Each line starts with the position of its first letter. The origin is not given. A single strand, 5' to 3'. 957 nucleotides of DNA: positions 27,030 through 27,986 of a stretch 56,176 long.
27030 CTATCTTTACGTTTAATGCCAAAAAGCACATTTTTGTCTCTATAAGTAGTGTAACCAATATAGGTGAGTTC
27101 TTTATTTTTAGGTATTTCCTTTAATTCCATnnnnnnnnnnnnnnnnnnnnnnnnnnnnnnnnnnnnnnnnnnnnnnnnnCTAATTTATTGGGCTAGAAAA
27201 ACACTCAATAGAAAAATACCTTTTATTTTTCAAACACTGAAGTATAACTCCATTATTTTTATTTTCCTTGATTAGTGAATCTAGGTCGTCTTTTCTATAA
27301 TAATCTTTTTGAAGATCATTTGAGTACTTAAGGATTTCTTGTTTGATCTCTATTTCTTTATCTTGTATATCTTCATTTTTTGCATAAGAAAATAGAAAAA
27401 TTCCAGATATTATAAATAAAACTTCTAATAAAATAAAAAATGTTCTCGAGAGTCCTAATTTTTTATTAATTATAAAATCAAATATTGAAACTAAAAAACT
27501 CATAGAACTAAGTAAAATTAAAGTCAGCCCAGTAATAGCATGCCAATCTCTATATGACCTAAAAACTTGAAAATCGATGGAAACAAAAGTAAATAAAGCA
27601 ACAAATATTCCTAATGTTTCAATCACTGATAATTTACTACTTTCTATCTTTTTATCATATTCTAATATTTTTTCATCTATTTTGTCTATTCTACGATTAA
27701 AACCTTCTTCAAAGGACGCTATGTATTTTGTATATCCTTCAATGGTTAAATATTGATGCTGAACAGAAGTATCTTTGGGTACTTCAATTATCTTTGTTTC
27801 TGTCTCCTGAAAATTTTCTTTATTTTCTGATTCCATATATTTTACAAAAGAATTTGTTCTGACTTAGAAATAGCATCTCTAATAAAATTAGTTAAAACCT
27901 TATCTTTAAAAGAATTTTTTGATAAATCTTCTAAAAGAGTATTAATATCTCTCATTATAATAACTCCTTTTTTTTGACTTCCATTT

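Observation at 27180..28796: Compact three-gene cassette of unknowns wedged between dnaK and ATPase 3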

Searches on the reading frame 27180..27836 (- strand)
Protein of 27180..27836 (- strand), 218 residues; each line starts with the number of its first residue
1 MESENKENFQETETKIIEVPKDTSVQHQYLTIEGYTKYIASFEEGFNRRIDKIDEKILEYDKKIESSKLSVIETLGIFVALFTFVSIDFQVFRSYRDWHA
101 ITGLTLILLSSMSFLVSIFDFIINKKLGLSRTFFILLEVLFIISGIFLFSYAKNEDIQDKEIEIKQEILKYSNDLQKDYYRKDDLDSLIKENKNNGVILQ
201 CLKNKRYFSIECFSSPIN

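Call 3: search_protein_families(library=pfam, proteins=[window:27180-27836:-], max_evalue=1)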
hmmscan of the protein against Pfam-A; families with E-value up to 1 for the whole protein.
window:27180-27836:- (218 aa): 4 families
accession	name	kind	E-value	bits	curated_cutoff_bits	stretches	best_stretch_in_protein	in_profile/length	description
PF00335.26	Tetraspanin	-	0.0085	16.2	32.1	1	90-188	35-137/225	Tetraspanin family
PF14089.11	KbaA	-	0.024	15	27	1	68-156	42-125/179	KinB-signalling pathway activation in sporulation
PF03188.21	Cytochrom_B561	-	0.032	14.9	23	1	77-151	50-121/137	Eukaryotic cytochrome b561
PF06050.19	HGD-D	-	0.29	11.1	28.4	0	178-211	268-301/342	2-hydroxyglutaryl-CoA dehydratase, D-component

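Call 4: search_protein_families(library=ncbifam, proteins=[window:27180-27836:-], max_evalue=1)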
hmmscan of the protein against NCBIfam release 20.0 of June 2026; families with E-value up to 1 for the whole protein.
window:27180-27836:- (218 aa): 2 families
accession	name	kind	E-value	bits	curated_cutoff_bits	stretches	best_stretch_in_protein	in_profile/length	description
TIGR04464.1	chaper_lep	equivalog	0.03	14.3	60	1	128-212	12-92/114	LipL41-expression chaperone Lep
NF033175.1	fuso_auto_Nterm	subfamily_domain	0.071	13.2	55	1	137-177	22-64/120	autotransporter-associated N-terminal domain-containing protein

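Call 5: search_protein_families(library=padloc, proteins=[window:27180-27836:-], max_evalue=1)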
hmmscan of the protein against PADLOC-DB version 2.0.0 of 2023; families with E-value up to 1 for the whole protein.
window:27180-27836:- (218 aa): 1 family
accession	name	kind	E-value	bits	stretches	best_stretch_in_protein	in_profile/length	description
PDLC01074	C3a124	-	0.00069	16.8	1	103-182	287-365/371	Unknown function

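Call 10: search_protein_families(library=phrogs, proteins=[window:27180-27836:-], max_evalue=0.1)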
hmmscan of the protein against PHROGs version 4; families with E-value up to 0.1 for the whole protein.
window:27180-27836:- (218 aa): 3 families
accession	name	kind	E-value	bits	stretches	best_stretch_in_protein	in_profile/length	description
phrog_25335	-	unknown function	0.00024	21.5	1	5-147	170-297/319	-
phrog_24826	-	unknown function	0.013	16.8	1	112-176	48-112/118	-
phrog_712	-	unknown function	0.068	14.3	1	158-186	12-39/65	-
